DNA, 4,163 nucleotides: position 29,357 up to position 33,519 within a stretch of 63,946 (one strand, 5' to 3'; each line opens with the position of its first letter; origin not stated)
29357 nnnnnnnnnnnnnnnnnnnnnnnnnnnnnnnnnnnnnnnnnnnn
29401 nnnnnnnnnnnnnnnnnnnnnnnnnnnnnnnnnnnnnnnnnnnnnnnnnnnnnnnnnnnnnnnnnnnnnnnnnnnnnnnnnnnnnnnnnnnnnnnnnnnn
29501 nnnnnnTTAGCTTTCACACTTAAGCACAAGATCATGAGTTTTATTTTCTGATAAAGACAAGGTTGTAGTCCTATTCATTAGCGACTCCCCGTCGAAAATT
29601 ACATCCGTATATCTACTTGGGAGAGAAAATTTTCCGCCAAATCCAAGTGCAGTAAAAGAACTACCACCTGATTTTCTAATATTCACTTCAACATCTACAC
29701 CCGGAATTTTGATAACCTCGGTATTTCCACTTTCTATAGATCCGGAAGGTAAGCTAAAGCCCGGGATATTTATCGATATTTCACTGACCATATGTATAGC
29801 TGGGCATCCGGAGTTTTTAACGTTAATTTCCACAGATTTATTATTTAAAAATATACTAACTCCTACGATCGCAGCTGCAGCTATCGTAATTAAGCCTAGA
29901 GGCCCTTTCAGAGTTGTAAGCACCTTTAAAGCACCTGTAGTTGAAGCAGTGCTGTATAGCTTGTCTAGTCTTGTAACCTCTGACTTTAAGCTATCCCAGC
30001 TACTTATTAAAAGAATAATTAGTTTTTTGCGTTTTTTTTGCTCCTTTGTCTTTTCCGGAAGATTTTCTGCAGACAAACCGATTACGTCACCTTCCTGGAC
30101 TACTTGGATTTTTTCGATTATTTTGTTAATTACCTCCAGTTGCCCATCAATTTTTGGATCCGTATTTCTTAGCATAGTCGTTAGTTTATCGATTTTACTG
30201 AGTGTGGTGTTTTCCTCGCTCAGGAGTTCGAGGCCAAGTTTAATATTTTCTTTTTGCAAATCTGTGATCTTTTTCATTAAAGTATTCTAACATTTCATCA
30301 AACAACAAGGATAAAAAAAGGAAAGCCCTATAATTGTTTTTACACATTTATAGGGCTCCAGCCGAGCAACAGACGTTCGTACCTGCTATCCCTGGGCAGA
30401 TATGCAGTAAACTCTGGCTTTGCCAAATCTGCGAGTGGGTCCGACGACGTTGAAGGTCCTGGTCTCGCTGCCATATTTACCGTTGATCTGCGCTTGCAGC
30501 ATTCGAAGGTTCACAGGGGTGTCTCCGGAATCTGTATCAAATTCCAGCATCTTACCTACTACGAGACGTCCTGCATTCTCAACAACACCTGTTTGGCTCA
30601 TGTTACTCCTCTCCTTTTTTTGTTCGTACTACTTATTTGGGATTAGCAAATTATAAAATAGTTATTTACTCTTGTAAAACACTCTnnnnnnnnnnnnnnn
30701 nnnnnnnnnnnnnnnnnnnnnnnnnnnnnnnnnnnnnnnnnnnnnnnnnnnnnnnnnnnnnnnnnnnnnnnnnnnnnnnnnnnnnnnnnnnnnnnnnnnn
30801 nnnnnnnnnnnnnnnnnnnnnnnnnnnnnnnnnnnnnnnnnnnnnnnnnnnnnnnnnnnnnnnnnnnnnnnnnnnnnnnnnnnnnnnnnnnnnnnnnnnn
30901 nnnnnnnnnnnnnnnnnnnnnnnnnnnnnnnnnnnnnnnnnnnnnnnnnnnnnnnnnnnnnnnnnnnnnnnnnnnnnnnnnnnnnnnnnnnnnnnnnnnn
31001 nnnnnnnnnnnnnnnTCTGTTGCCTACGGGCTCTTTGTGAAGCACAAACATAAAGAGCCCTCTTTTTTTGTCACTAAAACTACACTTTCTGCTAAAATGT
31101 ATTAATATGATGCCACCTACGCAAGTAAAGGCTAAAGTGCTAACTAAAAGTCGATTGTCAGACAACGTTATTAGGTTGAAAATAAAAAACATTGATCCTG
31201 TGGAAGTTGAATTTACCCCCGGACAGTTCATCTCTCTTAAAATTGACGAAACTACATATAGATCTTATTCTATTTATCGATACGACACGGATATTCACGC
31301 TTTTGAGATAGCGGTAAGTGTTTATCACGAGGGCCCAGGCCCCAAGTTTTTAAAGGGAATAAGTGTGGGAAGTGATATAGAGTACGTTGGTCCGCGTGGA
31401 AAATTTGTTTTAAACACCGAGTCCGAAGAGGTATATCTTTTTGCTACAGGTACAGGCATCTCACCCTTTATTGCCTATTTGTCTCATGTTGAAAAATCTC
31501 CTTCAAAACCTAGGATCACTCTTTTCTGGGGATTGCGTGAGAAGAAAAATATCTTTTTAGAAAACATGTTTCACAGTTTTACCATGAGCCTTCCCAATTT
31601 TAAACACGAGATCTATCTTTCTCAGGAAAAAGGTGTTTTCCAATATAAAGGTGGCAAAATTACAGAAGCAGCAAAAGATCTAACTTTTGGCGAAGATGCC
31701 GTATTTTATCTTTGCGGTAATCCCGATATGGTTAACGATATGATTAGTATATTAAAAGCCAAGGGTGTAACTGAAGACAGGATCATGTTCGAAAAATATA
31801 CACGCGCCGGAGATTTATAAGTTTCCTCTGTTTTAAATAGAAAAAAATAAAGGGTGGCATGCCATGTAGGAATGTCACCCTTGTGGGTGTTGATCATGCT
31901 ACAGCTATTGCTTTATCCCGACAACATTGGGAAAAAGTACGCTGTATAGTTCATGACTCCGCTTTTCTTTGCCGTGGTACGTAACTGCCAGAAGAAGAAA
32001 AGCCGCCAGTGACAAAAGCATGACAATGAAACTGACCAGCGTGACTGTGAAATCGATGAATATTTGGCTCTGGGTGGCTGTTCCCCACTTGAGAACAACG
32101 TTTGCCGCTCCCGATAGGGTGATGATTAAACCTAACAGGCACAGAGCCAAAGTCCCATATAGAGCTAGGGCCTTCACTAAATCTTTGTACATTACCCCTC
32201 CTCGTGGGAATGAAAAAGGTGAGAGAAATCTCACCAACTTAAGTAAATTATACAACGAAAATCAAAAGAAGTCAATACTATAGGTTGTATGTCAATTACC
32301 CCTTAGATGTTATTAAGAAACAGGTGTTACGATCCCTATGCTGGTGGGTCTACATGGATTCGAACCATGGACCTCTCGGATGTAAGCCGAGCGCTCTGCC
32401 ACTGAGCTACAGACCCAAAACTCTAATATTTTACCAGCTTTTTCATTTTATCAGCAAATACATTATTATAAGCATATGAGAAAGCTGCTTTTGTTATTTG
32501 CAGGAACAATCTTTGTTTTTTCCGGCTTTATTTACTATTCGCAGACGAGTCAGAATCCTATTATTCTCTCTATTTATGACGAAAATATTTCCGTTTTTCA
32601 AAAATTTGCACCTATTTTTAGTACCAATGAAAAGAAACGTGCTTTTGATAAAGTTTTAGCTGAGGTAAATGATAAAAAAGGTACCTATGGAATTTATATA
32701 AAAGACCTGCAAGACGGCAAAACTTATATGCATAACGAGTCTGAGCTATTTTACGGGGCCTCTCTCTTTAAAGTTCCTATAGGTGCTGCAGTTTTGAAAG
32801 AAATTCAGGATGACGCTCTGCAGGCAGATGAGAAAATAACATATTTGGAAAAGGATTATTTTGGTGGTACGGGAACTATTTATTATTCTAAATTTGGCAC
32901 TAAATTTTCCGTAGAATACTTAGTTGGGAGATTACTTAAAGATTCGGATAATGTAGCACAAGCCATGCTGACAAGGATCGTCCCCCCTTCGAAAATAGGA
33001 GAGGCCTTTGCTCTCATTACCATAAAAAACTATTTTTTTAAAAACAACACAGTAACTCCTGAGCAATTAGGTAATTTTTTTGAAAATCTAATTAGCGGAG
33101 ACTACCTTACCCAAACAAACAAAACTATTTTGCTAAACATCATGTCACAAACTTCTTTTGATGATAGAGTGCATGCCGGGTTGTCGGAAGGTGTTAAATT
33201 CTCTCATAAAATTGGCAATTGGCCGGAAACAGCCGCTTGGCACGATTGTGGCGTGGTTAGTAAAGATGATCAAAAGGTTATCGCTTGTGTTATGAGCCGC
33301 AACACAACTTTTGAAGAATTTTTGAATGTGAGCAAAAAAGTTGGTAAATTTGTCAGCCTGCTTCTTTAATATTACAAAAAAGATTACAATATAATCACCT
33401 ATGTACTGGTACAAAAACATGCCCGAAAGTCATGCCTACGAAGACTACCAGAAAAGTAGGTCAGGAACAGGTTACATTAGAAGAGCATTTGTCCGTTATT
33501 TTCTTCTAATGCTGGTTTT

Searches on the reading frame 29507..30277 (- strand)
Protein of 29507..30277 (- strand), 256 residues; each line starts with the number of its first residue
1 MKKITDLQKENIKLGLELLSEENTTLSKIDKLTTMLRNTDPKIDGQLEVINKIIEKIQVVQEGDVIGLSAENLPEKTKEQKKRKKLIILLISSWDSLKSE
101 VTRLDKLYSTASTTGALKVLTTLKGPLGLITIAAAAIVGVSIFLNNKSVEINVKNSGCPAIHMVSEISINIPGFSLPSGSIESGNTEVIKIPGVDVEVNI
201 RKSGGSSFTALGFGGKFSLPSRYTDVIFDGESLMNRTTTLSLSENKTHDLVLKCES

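Call 8: search_protein_families(library=pfam, proteins=[window:29507-30277:-], max_evalue=0.01)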
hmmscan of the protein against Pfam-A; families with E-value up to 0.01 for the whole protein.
window:29507-30277:- (256 aa): 0 families

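Call 64: search_protein_families(library=pfam, proteins=[window:29507-30277:-], max_evalue=1)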
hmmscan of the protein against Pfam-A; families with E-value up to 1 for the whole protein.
window:29507-30277:- (256 aa): 0 families

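Call 87: find_encoding_contigs(protein=window:29507-30277:-, flank=6000, max_places=6)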
Protein window:29507-30277:- (256 aa): 2 contigs read that carry it; 2 places shown.
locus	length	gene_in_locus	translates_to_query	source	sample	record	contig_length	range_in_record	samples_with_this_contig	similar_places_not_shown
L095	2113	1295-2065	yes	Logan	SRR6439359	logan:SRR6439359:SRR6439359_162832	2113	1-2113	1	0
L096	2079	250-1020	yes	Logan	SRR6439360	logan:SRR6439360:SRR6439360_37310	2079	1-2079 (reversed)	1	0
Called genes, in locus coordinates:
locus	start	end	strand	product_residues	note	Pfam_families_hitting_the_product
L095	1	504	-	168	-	?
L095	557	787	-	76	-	-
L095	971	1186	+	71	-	-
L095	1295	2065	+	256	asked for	-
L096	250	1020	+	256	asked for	-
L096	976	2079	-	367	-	?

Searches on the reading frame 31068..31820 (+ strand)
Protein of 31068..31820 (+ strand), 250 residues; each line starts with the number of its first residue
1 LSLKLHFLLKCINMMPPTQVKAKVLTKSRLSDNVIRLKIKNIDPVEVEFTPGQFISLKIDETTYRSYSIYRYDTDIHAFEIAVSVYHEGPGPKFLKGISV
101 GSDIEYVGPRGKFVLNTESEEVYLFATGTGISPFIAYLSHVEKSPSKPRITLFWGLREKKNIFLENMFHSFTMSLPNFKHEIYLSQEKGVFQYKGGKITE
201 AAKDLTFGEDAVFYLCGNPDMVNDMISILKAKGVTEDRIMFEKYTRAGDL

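Call 8: search_protein_families(library=pfam, proteins=[window:31068-31820:+], max_evalue=0.01)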
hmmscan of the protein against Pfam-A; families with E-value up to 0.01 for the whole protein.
window:31068-31820:+ (250 aa): 5 families
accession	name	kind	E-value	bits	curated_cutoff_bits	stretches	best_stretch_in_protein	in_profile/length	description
PF00175.26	NAD_binding_1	-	8.7e-13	49.3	22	1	125-224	2-106/109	Oxidoreductase NAD-binding domain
PF00970.30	FAD_binding_6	-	4.6e-11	43.4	21.1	1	22-113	2-97/99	Oxidoreductase FAD-binding domain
PF08030.17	NAD_binding_6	-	6.9e-06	26.7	22.2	1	120-190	2-80/156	Ferric reductase NAD binding domain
PF08021.17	FAD_binding_9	-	0.0027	18.3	23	1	60-112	66-119/120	Siderophore-interacting FAD-binding domain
PF10678.14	DUF2492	-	0.0065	17.2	27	0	205-233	30-59/77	Protein of unknown function (DUF2492)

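Call 23: find_related_loci(query=window:31068-31820:+, collection=genome_contigs, flank=10000)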
Query window:31068-31820:+ (250 aa) in genome_contigs; peptide patterns used: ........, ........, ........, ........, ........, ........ (x = any residue, [..] = any of these).
50 stretches matched a pattern; 1 encode a relative of the query (tblastn E <= 1e-3); 1 distinct loci.
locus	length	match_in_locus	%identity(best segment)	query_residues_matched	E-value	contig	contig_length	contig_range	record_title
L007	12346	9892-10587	33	19-245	8e-36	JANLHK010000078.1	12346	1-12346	MAG: Candidatus Roizmanbacteria bacterium isolate P6-15 k99_167593, whole genome shotgun sequence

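Call 26: find_homologous_proteins(query=window:31068-31820:+, max_evalue=1e-20)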
Query window:31068-31820:+ (250 aa): 60 proteins with E <= 1e-20 among 1226 candidates.
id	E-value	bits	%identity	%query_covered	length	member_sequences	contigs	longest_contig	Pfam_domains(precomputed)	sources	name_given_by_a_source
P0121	5.4e-155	532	100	95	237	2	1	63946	PF00175.27,PF08030.18,PF00970.31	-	-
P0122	5.0e-91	323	59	94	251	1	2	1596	PF00175.27,PF00970.31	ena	-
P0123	8.8e-85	302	57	94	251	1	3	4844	PF00175.27,PF08030.18,PF00970.31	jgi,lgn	jgi:ferredoxin-NADP reductase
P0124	9.7e-85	302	54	94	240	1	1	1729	PF00175.27,PF00970.31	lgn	-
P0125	3.1e-68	248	46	92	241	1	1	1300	PF00175.27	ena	-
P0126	1.9e-44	170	35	92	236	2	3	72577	PF00175.27,PF08030.18,PF00970.31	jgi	jgi:ferredoxin-NADP reductase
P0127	8.5e-42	161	38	92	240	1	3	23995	PF00175.27,PF08030.18,PF00970.31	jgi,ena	-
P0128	4.4e-41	159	38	91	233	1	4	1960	PF00175.27,PF08030.18,PF00970.31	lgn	-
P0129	6.8e-35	139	33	94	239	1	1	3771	PF00175.27,PF00970.31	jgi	jgi:ferredoxin-NADP reductase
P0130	8.7e-35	138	33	93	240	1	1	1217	PF00175.27,PF08030.18,PF00970.31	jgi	jgi:CDP-4-dehydro-6-deoxyglucose reductase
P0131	4.4e-33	133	33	94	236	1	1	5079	PF00175.27,PF00970.31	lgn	-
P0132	1.3e-29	122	31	90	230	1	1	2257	PF00175.27,PF00970.31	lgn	-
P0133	1.6e-25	108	34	89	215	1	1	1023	PF00175.27,PF00970.31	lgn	-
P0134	1.9e-25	108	32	85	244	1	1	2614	PF00175.27,PF00970.31,PF26733.1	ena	-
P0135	5.2e-25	106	31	91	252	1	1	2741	PF00175.27,PF00970.31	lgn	-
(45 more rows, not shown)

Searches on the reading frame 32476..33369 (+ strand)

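Call 8: search_protein_families(library=pfam, proteins=[window:32476-33369:+], max_evalue=0.01)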
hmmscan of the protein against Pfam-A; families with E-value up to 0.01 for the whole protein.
window:32476-33369:+ (297 aa): 2 families
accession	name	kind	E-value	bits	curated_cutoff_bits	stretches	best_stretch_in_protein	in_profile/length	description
PF13354.11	Beta-lactamase2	-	1.1e-40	139.8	22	1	72-273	1-213/214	Beta-lactamase enzyme family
PF00144.29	Beta-lactamase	-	9.1e-06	25.5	27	1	57-133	1-92/329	Beta-lactamase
